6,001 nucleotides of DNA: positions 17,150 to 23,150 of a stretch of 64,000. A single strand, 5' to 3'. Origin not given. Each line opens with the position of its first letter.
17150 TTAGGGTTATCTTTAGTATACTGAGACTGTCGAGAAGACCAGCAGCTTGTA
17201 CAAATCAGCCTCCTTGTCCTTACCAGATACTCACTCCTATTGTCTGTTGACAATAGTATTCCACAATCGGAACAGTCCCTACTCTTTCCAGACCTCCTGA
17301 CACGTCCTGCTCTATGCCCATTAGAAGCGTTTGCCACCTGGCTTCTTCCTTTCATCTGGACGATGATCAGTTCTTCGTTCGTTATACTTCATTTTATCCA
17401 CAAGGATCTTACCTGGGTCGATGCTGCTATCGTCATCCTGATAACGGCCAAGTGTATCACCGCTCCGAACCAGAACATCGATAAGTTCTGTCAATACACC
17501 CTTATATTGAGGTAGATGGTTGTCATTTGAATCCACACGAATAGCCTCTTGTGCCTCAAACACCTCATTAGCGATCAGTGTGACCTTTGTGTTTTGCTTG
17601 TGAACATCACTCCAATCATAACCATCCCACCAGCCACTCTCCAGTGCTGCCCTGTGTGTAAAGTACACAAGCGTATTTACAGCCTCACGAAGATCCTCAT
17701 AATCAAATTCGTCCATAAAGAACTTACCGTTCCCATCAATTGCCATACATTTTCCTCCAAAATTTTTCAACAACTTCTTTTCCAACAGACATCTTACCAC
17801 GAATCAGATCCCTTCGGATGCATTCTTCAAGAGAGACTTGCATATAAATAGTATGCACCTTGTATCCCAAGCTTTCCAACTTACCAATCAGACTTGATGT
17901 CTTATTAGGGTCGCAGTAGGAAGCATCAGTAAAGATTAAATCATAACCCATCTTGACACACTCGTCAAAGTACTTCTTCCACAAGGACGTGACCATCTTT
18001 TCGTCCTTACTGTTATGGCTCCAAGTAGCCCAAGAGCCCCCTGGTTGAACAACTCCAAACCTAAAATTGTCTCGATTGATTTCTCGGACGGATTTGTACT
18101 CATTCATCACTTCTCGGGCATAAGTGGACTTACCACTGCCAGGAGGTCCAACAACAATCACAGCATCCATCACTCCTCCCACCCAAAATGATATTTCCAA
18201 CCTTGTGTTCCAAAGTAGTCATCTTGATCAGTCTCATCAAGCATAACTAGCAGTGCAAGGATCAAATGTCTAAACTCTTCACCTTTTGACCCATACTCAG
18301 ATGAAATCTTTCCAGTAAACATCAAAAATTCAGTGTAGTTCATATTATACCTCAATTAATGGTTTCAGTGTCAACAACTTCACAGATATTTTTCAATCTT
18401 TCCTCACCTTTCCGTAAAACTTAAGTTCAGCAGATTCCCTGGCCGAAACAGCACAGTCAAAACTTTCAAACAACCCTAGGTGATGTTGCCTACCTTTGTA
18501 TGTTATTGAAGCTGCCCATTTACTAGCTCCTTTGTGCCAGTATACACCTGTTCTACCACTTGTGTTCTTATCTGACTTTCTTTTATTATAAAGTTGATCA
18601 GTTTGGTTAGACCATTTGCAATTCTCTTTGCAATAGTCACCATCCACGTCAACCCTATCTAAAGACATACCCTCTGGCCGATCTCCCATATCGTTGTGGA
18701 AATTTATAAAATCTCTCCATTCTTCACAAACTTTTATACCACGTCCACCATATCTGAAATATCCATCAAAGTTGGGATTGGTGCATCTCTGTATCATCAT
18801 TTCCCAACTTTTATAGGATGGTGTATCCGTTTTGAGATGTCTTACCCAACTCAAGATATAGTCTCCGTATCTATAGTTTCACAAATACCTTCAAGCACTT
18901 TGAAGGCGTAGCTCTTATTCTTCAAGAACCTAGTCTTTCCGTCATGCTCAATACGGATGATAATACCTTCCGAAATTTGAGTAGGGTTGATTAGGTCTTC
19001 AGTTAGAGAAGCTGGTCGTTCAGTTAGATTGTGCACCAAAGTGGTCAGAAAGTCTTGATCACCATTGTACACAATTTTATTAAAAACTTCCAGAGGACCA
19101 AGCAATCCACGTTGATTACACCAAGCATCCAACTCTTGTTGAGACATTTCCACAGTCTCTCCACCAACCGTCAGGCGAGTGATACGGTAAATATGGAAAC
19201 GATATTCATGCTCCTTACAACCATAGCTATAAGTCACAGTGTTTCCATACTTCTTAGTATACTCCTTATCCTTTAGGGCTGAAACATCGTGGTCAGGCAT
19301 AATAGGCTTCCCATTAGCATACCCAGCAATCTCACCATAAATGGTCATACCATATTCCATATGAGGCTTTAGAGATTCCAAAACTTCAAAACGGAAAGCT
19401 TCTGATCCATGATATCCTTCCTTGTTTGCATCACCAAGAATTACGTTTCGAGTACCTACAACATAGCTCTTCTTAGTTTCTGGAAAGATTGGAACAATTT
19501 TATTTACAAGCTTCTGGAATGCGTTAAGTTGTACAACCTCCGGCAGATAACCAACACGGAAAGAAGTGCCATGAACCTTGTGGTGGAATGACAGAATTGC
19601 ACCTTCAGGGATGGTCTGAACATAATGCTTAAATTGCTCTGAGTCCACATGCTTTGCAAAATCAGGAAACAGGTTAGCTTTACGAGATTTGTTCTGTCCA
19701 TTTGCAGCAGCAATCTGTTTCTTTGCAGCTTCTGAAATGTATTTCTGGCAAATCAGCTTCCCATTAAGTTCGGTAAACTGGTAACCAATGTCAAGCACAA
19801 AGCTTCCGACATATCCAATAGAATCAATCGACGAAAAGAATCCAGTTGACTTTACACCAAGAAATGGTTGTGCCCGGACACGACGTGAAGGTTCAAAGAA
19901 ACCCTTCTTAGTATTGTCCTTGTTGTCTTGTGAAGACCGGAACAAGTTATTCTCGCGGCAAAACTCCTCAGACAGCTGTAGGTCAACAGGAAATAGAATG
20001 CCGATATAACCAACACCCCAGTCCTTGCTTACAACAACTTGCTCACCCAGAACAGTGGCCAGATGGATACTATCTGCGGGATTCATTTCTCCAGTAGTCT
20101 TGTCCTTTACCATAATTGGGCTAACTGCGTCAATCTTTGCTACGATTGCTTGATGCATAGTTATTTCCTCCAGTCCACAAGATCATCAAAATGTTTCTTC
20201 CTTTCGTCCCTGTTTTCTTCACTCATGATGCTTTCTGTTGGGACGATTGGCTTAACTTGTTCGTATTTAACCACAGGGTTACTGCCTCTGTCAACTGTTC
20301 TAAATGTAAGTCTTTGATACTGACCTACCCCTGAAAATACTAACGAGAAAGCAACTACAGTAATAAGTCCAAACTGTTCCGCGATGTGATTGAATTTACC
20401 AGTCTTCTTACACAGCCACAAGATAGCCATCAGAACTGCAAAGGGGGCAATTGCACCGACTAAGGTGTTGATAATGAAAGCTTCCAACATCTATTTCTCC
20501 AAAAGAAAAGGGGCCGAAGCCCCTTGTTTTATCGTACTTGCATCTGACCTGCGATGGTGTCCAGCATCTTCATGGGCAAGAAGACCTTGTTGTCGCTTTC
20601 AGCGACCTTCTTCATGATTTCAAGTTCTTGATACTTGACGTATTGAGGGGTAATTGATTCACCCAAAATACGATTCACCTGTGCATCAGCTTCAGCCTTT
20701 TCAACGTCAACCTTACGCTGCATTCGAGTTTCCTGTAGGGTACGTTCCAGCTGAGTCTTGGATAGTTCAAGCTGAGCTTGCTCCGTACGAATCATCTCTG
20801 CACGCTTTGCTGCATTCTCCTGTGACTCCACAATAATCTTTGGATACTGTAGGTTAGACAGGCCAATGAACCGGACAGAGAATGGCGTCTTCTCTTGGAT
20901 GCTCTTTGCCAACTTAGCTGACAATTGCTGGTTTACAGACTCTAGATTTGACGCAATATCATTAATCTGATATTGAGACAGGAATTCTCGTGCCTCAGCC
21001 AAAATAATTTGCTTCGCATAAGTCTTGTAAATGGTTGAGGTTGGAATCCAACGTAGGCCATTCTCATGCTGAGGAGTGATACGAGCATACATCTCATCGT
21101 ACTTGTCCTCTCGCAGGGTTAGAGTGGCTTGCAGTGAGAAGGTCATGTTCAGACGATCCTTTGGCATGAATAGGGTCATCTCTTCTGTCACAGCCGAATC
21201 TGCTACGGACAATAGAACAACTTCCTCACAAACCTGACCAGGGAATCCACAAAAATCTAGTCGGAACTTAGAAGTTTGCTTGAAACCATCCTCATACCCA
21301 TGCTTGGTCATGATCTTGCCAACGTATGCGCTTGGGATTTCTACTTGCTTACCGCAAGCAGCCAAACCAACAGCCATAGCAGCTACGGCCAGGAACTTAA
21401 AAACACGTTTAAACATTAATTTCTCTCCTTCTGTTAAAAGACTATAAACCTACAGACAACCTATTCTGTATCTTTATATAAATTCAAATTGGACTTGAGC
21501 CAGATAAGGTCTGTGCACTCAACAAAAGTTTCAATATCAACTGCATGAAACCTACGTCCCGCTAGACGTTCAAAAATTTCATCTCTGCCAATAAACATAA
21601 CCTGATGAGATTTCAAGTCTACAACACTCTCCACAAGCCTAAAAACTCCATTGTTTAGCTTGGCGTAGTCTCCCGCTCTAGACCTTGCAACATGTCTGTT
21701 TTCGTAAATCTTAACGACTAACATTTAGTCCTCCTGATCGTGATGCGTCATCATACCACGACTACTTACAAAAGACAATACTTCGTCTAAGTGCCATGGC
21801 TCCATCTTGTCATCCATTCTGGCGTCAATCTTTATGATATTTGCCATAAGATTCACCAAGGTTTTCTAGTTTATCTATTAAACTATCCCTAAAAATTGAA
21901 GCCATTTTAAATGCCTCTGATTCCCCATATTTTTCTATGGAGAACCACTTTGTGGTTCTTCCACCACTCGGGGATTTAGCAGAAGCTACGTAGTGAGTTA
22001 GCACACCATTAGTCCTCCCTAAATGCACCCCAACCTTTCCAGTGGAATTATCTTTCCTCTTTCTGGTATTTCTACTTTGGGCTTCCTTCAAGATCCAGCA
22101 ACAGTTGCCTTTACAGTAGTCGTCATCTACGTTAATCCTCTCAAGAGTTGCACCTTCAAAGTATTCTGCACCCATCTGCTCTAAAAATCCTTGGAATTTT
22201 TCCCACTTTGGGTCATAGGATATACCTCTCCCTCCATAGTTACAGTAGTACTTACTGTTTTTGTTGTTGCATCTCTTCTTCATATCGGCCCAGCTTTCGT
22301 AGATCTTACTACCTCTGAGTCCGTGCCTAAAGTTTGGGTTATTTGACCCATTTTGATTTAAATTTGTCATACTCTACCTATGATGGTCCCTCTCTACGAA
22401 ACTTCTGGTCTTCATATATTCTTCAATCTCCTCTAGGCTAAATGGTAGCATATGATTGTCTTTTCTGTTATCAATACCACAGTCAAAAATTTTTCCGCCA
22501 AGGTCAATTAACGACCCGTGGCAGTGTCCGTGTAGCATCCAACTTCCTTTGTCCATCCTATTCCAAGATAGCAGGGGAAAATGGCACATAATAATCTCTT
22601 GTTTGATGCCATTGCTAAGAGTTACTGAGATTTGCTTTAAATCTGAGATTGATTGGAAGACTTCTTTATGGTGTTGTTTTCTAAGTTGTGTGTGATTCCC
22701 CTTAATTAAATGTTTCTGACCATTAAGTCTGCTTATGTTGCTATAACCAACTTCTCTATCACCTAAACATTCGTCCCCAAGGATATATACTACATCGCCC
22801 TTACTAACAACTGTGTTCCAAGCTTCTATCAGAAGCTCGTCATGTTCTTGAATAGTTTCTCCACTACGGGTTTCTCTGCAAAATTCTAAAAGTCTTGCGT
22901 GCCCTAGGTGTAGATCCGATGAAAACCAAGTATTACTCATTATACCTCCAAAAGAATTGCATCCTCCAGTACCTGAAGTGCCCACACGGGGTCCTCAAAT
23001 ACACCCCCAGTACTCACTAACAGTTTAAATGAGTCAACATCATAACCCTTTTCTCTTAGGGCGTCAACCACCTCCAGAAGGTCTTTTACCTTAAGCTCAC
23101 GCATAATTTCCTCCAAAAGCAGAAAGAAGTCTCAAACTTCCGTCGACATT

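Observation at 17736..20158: Candidate RNA-repair module: kinase-only Pnk-like protein adjacent to an Rnl2-like RNA ligase, near a phage tRNA set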

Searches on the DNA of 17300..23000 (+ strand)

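Call 5: search_dna_similar(query=window:17300-23000:+, collection=phages, mode=near, max_rows=25)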
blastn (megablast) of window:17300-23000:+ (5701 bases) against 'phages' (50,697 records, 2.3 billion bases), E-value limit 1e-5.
No match.
